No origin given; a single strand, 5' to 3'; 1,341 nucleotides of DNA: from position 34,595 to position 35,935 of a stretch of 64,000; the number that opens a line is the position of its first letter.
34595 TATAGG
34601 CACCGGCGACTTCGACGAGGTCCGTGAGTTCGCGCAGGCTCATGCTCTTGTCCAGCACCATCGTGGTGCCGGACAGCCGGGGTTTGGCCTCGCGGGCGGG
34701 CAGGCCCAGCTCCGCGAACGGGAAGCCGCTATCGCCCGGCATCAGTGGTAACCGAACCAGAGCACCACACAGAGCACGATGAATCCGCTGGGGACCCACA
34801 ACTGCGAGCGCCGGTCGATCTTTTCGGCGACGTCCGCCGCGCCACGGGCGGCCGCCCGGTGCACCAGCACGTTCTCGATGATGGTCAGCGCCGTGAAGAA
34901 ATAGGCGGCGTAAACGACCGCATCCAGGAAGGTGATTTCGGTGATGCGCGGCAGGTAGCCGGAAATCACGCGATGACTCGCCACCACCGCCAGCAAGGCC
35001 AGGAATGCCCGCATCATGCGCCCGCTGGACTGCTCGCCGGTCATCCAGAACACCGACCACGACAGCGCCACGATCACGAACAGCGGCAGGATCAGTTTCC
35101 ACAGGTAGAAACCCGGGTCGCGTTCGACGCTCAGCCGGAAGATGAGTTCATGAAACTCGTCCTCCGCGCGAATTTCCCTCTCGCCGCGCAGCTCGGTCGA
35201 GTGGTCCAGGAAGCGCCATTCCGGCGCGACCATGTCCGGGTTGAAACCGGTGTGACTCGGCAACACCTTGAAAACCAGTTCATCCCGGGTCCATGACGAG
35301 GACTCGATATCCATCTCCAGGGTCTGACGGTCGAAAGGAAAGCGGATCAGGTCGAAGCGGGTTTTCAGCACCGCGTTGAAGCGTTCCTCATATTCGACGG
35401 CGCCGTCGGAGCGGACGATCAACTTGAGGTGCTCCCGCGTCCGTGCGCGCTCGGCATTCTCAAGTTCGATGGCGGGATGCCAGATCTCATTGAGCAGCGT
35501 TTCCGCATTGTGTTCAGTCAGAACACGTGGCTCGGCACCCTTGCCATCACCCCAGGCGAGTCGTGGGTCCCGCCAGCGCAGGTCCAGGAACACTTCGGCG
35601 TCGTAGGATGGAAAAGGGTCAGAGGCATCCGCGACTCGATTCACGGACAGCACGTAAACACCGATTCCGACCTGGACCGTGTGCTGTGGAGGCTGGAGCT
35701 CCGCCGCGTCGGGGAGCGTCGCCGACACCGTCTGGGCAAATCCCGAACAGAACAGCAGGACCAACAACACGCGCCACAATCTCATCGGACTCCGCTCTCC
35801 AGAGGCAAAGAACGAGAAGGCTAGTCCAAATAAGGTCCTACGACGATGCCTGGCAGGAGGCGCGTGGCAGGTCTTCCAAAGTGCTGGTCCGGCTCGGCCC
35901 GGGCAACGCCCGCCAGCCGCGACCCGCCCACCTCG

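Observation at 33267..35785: Pentameric ligand-gated ion channel translationally coupled to a fused sulfolactate-synthesis enzyme (ComA-ComB)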

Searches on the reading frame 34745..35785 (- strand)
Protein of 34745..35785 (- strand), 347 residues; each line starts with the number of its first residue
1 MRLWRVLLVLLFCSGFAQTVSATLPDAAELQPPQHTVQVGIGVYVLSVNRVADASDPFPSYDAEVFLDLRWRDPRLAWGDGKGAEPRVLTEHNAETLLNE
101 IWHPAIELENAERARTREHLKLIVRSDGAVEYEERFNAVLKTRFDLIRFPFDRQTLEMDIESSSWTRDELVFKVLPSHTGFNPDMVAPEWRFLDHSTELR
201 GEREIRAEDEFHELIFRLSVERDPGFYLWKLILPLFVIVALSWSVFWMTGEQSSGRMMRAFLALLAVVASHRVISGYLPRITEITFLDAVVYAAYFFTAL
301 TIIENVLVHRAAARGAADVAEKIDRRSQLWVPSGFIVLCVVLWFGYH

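Call 5: search_protein_families(library=pfam, proteins=[window:34745-35785:-], max_evalue=0.01)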
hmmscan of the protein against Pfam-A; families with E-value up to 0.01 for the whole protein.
window:34745-35785:- (347 aa): 2 families
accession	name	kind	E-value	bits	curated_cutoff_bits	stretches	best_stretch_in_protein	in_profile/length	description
PF02931.28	Neur_chan_LBD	-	1.6e-16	60.8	26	1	33-194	22-185/216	Neurotransmitter-gated ion-channel ligand binding domain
PF02932.22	Neur_chan_memb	-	0.00034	21.4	28.1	1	231-316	1-87/233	Neurotransmitter-gated ion-channel transmembrane region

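Call 9: find_homologous_proteins(query=window:34745-35785:-, max_evalue=0.00001)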
Query window:34745-35785:- (347 aa): 37 proteins with E <= 0.00001 among 8000 candidates.
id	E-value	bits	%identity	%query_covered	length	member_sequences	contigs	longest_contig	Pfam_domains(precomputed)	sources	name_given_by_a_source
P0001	2.4e-231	785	100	100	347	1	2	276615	PF02931.29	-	-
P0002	5.2e-93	330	47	90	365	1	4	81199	PF02931.29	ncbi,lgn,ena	-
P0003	1.3e-91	325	53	84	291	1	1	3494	PF02931.29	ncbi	ncbi:MAG: hypothetical protein ACPGUC_08020, partial [Gammaproteobacteria bacterium]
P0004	4.0e-90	320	47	91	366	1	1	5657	PF02932.22,PF02931.29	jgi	jgi:hypothetical protein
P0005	5.1e-90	320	46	93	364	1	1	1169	PF02932.22,PF02931.29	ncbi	-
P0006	7.7e-90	319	44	97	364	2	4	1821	PF02932.22,PF02931.29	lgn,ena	-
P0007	2.5e-89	318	47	93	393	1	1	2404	PF02932.22,PF02931.29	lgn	-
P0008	1.1e-80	289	41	99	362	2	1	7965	PF02932.22,PF02931.29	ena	-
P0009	1.4e-79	286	44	91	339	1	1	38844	PF02932.22,PF02931.29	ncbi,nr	ncbi:MAG: hypothetical protein KF901_16105 [Myxococcales bacterium]|nr:hypothetical protein [Myxococ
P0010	7.6e-75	270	41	98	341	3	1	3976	PF02931.29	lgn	-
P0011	1.1e-69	253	41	93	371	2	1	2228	PF02932.22,PF02931.29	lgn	-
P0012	5.9e-68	247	40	93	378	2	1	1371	PF02932.22,PF02931.29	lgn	-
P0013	2.5e-67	245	38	100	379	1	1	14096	PF02932.22,PF02931.29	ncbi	-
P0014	6.4e-67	244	43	79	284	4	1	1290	PF02931.29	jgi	jgi:hypothetical protein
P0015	7.6e-65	237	40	94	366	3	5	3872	PF02932.22,PF02931.29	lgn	-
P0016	3.8e-62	228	37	99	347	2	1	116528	PF02932.22,PF02931.29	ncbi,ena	-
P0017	5.2e-62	228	38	98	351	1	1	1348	PF02932.22,PF02931.29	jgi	jgi:hypothetical protein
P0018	9.9e-61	224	41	85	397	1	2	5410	PF02932.22,PF02931.29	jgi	-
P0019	4.4e-49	185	33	95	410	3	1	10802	PF02932.22,PF02931.29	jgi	jgi:hypothetical protein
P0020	6.6e-48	182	33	95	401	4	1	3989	PF02932.22,PF02931.29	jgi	jgi:hypothetical protein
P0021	1.6e-47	180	35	91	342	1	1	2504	PF02932.22,PF02931.29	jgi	jgi:hypothetical protein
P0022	7.3e-47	178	34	92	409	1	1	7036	PF02932.22,PF02931.29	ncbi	-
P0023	1.1e-46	177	34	92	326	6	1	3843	PF02932.22,PF02931.29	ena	-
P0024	1.8e-46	177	34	90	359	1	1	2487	PF02932.22,PF02931.29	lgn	-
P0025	2.1e-46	177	34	92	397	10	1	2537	PF02932.22,PF02931.29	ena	-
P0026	1.2e-45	174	34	88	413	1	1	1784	PF02932.22,PF02931.29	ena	-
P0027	1.6e-45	174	33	90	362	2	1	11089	PF02932.22,PF02931.29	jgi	jgi:hypothetical protein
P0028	1.9e-45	173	34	89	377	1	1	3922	PF02932.22,PF02931.29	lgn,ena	-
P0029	3.7e-44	169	33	89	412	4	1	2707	PF02932.22,PF02931.29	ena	-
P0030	2.6e-43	166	37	75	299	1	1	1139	PF02932.22,PF02931.29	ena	-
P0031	1.3e-32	131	31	95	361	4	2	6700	PF02932.22,PF02931.29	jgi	jgi:Neurotransmitter-gated ion-channel ligand binding domain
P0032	1.6e-32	131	32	83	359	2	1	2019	PF02931.29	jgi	jgi:hypothetical protein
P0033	3.6e-31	127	29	98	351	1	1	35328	PF02932.22,PF02931.29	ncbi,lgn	ncbi:MAG: hypothetical protein WEF50_04705 [Myxococcota bacterium]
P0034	7.6e-30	122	30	88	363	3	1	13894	PF02932.22,PF02931.29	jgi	jgi:hypothetical protein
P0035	2.6e-29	120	31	83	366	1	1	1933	PF02932.22,PF02931.29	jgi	jgi:Neurotransmitter-gated ion-channel ligand binding domain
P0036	9.1e-25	105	27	95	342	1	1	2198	PF02932.22,PF02931.29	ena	-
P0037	2.0e-21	94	27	87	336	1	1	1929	PF02932.22,PF02931.29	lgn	-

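Call 11: find_encoding_contigs(protein=P0002, flank=6000, max_places=3)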
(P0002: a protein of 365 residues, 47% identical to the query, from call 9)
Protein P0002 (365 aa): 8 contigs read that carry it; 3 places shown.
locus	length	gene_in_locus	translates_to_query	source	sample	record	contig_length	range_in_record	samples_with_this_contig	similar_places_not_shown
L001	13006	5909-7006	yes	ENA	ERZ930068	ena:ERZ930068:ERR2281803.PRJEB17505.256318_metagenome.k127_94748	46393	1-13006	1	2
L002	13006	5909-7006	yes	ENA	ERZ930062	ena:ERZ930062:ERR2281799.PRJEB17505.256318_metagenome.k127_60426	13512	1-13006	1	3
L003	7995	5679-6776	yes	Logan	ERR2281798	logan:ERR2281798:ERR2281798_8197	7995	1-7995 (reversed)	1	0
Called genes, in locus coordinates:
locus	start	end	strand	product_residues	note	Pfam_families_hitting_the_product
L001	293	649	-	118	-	PF01381:HTH_3 (faint)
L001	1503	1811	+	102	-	PF01381:HTH_3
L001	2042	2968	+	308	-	PF05448:AXE1 (weak), PF00326:Peptidase_S9 (faint)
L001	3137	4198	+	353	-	-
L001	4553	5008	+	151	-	PF19502:DUF6036 (weak)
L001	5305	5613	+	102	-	PF11848:DUF3368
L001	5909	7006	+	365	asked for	PF02931:Neur_chan_LBD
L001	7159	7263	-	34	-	-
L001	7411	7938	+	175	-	PF00857:Isochorismatase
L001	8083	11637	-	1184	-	PF00672:HAMP, PF00989:PAS (weak), PF08448:PAS_4, PF13426:PAS_9 (weak), PF07730:HisKA_3, PF02518:HATPase_c, PF00072:Response_reg, PF00196:GerE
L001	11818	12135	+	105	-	-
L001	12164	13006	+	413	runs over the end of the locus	PF03160:Calx-beta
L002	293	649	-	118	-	PF01381:HTH_3 (faint)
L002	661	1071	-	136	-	PF09907:HigB_toxin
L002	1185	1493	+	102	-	PF05015:HigB-like_toxin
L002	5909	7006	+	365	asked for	PF02931:Neur_chan_LBD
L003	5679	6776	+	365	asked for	PF02931:Neur_chan_LBD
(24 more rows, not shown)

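Call 12: find_encoding_contigs(protein=P0009, flank=6000, max_places=2)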
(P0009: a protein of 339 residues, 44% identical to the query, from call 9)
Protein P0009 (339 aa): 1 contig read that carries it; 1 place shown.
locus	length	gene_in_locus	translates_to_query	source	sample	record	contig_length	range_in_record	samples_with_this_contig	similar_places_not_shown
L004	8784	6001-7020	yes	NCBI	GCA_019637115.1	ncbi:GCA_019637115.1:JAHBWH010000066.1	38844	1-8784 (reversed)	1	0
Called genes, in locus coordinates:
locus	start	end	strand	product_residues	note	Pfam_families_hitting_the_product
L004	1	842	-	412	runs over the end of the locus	PF01384:PHO4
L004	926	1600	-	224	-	PF01865:PhoU_div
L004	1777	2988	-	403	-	PF04286:DUF445 (faint)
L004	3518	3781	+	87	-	PF01649:Ribosomal_S20p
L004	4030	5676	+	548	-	PF00378:ECH_1, PF16113:ECH_2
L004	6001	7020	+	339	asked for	PF02931:Neur_chan_LBD, PF02932:Neur_chan_memb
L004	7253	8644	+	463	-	PF02163:Peptidase_M50 (weak), PF07719:TPR_2 (faint), PF13424:TPR_12 (faint)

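Call 13: find_encoding_contigs(protein=P0016, flank=6000, max_places=2)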
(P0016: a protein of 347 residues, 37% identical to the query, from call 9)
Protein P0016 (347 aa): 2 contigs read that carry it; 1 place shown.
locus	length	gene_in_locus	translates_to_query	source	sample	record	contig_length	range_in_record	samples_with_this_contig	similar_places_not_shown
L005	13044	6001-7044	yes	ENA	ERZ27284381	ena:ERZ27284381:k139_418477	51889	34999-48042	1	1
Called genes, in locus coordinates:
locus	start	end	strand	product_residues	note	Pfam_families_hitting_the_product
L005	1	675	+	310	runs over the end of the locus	PF11227:DUF3025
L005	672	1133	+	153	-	PF10882:bPH_5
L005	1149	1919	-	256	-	PF02522:Antibiotic_NAT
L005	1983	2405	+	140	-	-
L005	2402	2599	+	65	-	-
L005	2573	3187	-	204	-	-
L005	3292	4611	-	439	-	PF01011:PQQ (faint), PF13360:PQQ_2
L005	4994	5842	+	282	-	-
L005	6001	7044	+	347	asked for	PF02931:Neur_chan_LBD, PF02932:Neur_chan_memb (faint)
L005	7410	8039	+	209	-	PF13640:2OG-FeII_Oxy_3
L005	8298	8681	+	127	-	-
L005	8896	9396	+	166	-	PF07484:Collar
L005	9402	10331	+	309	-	PF08450:SGL (faint), PF25021:TEN_NHL (faint), PF01436:NHL (faint)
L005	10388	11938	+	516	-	PF12229:PG_binding_4 (faint), PF04294:VanW, PF07501:G5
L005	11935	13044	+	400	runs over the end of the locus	PF02441:Flavoprotein, PF04127:DFP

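Call 16: find_related_loci(query=A2, collection=genome_contigs, flank=6000)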
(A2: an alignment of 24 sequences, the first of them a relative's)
Query A2 (347 aa) in genome_contigs; peptide patterns used: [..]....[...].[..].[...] (x = any residue, [..] = any of these).
128 stretches matched a pattern; 88 encode a relative of the query (tblastn E <= 1e-3); the best 80 are kept; 80 distinct loci.
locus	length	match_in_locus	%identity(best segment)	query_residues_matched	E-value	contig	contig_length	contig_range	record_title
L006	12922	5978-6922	47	32-344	4e-97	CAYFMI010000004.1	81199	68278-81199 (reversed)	MAG TPA_asm: uncultured Anaerolineales bacterium isolate ERP019367_co2_135 genome assembly, contig: NODE_323_length_8119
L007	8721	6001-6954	44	31-347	2e-83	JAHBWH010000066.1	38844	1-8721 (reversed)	MAG: Myxococcales bacterium isolate ACE_MYX12 MYX12_66, whole genome shotgun sequence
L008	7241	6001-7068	42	6-347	2e-83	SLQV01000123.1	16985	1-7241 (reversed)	MAG: Myxococcales bacterium isolate CSSed165cm_553 CSSed16-5cm-9265, whole genome shotgun sequence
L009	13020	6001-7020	41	6-347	8e-82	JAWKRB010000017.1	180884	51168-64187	MAG: Polyangiales bacterium isolate ABC2.114 ABC2.114.fa-17, whole genome shotgun sequence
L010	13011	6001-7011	37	6-347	1e-64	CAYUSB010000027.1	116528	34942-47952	MAG TPA_asm: uncultured Myxococcaceae bacterium isolate binchicken_co266_258 genome assembly, contig: NODE_398_length_11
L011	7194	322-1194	36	39-333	5e-61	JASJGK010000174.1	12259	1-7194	MAG: SAR324 cluster bacterium isolate ChS5.bin.62 ChesSed_k141_1441670, whole genome shotgun sequence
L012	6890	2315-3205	34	33-332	4e-46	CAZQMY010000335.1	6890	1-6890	MAG TPA_asm: uncultured Spirochaetaceae bacterium isolate SRP128890_co1_63 genome assembly, contig: NODE_15085_length_68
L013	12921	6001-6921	34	33-342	5e-45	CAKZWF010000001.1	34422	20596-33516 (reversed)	MAG: uncultured Pseudomonadales bacterium isolate N2_Bin_Bin_95_1 genome assembly, contig: c_000004692526, whole genome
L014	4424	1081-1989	34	33-338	1e-44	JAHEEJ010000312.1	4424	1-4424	MAG: Deltaproteobacteria bacterium isolate Ww264 NODE_59194_length_4424_cov_5.114339, whole genome shotgun sequence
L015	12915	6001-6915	27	23-335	2e-43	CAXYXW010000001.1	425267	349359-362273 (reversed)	MAG: uncultured Thiothrix sp. isolate ERR13598998_binner123_Refined_3 genome assembly, contig: ERZ24875811.1, whole geno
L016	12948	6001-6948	33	29-345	5e-43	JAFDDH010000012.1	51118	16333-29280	MAG: Deltaproteobacteria bacterium isolate Meg19_02_Bin_79 Meg19_02_Bin_79_scaffold_281, whole genome shotgun sequence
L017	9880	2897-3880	31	13-342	3e-42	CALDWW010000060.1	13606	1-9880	MAG: uncultured Gammaproteobacteria bacterium isolate N4_Bin_Bin_38_1 genome assembly, contig: c_000008677740, whole gen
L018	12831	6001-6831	35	67-345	4e-42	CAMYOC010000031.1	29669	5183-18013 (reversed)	MAG: uncultured Gammaproteobacteria bacterium isolate FCS_Gamma_003 genome assembly, contig: scaffold_374, whole genome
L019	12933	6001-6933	31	30-342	7e-41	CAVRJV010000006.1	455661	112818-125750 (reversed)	MAG: uncultured delta proteobacterium isolate MFD05580.bin.2.15 genome assembly, contig: contig_40286, whole genome shot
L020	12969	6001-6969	33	17-342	1e-40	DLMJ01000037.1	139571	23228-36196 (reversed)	MAG TPA_asm: Candidatus Binatus soli isolate UBA7539 UBA7539_contig_246, whole genome shotgun sequence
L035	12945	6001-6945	30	25-342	7e-39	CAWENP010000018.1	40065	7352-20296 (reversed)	MAG: uncultured delta proteobacterium isolate MFD02248.bin.1.176 genome assembly, contig: contig_64277, whole genome sho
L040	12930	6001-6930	30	37-347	9e-38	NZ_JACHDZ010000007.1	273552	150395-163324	Tunturibacter empetritectus strain M8US30 Ga0401170_07, whole genome shotgun sequence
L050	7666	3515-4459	32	29-346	3e-37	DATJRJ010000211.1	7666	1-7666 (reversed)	MAG TPA_asm: Candidatus Binataceae bacterium isolate SMAG_U14964 k141_2642620, whole genome shotgun sequence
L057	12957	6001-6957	30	22-342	2e-36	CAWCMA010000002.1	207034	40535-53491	MAG: uncultured delta proteobacterium isolate MFD05502.bin.1.141 genome assembly, contig: contig_15919, whole genome sho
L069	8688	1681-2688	29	12-345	2e-33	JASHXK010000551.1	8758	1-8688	MAG: Terriglobales bacterium isolate JOPF255 JOPF_NEAR_contig_1336222, whole genome shotgun sequence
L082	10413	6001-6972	25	7-343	8e-29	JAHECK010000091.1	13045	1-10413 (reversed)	MAG: Flavobacteriales bacterium isolate Ww168 NODE_10248_length_13045_cov_2.707366, whole genome shotgun sequence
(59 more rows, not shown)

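Call 18: find_encoding_contigs(protein=P0003, flank=6000, max_places=3)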
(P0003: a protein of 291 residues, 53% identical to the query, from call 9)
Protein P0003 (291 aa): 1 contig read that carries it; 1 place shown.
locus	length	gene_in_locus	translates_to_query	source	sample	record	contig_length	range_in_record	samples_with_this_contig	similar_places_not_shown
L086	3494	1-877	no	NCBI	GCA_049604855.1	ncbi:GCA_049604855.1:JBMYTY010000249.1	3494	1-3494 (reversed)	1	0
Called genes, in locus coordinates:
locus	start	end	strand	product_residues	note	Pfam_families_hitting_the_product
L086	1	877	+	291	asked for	PF02931:Neur_chan_LBD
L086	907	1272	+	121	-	-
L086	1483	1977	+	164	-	PF05591:T6SS_VipA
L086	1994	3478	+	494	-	PF05943:VipB, PF18945:VipB_2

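Call 26: find_encoding_contigs(protein=P0001, flank=3000, max_places=4)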
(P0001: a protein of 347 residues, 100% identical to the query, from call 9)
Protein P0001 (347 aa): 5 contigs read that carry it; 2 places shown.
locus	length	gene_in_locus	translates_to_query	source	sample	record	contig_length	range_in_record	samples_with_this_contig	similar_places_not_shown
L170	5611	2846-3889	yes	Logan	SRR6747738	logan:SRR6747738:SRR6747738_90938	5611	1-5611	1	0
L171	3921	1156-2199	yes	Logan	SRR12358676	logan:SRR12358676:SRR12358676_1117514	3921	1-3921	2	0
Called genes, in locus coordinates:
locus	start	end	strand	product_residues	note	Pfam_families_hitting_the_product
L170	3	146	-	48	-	?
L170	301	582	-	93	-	PF12441:CopG_antitoxin (weak)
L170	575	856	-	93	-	-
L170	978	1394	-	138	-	PF01934:HepT-like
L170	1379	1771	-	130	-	PF01909:NTP_transf_2, PF18765:Polbeta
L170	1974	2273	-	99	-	PF05016:ParE_toxin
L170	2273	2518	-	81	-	PF03693:ParD_antitoxin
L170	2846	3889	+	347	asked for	PF02931:Neur_chan_LBD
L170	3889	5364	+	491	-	PF02679:ComA, PF04029:2-ph_phosp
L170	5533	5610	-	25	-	?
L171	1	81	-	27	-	?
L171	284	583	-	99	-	PF05016:ParE_toxin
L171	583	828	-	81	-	PF03693:ParD_antitoxin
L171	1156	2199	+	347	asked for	PF02931:Neur_chan_LBD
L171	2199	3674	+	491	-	PF02679:ComA, PF04029:2-ph_phosp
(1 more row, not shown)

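Call 45: search_protein_families(library=pfam, proteins=[L086:907-1269:+], max_evalue=0.001)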
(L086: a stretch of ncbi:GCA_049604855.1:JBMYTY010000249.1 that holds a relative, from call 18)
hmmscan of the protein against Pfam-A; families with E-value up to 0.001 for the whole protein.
L086:907-1269:+ (121 aa): 0 families

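Call 51: search_solved_structures(query=A2, max_evalue=0.001, show_alignments=2)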
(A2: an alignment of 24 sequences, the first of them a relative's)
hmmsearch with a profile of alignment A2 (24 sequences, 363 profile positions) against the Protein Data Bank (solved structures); distinct sequences matched with E-value up to 0.001: 337 (the best 60 are shown).
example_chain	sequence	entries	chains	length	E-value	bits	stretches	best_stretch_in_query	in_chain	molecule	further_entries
6hyw_A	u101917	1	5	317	3.5e-67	229.7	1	45-361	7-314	Proton-gated ion channel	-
3tlt_A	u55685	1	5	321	6.6e-67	228.8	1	41-361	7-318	Glr4197 protein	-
6hz3_A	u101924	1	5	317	1e-66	228.1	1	45-361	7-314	Proton-gated ion channel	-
6f12_A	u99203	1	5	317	1.4e-66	227.7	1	45-361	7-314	Proton-gated ion channel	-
4ilc_A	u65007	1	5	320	1.5e-66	227.6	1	41-361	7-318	Proton-gated ion channel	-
4lmj_E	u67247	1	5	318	1.7e-66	227.4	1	44-361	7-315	Proton-gated ion channel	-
3tls_A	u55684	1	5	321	2e-66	227.2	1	41-361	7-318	Glr4197 protein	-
2xq3_A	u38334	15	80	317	2.2e-66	227.1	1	45-361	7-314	GLR4197 PROTEIN | Proton-gated ion channel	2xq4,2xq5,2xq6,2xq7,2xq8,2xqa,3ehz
3ei0_A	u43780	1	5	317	2.5e-66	226.9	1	45-361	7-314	Glr4197 protein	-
6f0z_A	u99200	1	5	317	2.5e-66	226.9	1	45-361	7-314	Proton-gated ion channel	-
6f13_A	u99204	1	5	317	2.6e-66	226.8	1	45-361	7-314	Proton-gated ion channel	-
6f0r_A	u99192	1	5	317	2.6e-66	226.8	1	45-361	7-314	Proton-gated ion channel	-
4ire_A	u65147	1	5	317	2.7e-66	226.7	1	45-361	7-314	Proton-gated ion channel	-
5mzr_A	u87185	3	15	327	2.9e-66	226.6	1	45-361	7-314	Proton-gated ion channel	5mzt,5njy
4lml_A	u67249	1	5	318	3e-66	226.6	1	44-361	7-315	Proton-gated ion channel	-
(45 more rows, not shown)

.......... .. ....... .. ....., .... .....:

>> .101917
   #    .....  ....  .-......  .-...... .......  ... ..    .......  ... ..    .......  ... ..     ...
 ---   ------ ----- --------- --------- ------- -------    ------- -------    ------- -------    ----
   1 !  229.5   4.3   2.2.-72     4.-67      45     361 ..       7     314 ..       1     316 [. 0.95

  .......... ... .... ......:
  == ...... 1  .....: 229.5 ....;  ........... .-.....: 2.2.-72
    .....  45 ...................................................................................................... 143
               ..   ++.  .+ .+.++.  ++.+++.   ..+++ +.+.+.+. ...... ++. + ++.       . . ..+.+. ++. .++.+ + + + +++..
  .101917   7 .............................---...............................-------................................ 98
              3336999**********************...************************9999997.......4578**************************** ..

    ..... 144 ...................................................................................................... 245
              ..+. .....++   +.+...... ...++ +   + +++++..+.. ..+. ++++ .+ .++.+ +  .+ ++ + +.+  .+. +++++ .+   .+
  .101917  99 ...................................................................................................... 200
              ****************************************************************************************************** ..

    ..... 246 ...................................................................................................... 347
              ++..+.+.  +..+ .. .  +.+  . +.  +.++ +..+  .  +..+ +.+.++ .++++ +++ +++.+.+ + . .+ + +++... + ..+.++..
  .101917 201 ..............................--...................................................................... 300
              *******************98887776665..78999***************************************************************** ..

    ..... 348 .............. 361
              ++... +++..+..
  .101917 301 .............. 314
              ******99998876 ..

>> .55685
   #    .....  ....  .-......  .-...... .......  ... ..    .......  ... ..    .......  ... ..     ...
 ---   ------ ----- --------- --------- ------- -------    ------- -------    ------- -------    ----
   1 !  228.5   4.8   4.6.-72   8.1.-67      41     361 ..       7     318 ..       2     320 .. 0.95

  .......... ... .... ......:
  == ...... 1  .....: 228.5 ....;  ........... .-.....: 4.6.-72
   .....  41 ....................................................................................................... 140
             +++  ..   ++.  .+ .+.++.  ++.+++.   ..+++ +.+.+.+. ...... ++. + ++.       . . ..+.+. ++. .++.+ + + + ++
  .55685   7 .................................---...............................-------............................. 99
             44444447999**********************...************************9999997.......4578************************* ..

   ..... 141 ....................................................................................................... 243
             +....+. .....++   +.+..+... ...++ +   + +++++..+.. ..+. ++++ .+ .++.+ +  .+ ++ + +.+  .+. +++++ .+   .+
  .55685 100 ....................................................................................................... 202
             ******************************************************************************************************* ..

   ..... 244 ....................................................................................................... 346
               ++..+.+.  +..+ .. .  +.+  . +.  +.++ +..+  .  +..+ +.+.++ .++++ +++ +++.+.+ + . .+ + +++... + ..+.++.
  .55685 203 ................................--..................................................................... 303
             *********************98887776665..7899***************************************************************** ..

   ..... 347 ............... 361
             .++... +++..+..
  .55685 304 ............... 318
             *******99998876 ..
